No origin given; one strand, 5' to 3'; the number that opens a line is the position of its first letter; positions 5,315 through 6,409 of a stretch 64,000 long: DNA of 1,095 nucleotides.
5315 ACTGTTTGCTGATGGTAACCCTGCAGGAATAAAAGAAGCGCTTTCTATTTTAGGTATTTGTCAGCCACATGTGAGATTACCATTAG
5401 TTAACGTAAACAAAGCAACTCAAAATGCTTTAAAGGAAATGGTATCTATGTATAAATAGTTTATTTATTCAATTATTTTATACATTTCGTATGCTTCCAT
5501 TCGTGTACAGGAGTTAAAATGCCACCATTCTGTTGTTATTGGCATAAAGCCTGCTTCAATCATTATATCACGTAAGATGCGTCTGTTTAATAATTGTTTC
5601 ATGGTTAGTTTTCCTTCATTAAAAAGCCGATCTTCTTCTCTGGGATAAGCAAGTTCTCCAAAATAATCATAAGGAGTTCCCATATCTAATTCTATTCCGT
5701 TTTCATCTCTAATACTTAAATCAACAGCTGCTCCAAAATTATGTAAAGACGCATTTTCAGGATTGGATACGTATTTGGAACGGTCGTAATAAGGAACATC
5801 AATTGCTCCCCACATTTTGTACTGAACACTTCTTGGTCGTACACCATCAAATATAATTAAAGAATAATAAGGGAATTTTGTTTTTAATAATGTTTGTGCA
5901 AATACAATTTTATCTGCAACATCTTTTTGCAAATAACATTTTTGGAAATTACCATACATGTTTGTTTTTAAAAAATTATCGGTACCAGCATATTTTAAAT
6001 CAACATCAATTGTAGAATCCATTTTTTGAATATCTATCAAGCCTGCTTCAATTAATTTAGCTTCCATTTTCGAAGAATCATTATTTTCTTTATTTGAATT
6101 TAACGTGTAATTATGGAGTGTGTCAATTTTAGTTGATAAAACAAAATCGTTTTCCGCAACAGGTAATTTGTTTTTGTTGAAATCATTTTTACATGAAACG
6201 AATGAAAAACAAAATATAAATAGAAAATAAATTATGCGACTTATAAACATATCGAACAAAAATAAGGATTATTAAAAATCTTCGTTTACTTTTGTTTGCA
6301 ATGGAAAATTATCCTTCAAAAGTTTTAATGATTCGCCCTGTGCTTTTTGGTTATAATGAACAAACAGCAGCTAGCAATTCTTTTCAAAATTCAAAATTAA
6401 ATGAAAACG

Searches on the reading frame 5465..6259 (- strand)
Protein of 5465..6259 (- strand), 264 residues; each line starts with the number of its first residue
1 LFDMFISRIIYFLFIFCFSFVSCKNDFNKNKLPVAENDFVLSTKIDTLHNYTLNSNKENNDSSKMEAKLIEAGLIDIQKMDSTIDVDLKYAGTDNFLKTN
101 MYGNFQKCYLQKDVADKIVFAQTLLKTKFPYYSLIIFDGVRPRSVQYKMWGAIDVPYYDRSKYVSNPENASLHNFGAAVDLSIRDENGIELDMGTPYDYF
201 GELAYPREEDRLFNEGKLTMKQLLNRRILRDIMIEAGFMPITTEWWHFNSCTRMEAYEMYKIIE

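Call 32: search_protein_families(library=ncbifam, proteins=[window:5465-6259:-], max_evalue=0.00001)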
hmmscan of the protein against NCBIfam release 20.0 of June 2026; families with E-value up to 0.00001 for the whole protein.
window:5465-6259:- (264 aa): 2 families
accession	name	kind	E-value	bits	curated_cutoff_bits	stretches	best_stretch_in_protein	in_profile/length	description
NF007557.0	PRK10178.1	equivalog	2.6e-31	108.7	176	1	73-249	6-167/188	D-alanyl-D-alanine dipeptidase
NF033115.1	dipept_VanX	equivalog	5.9e-11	42.5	320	1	78-249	7-184/199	D-Ala-D-Ala dipeptidase VanX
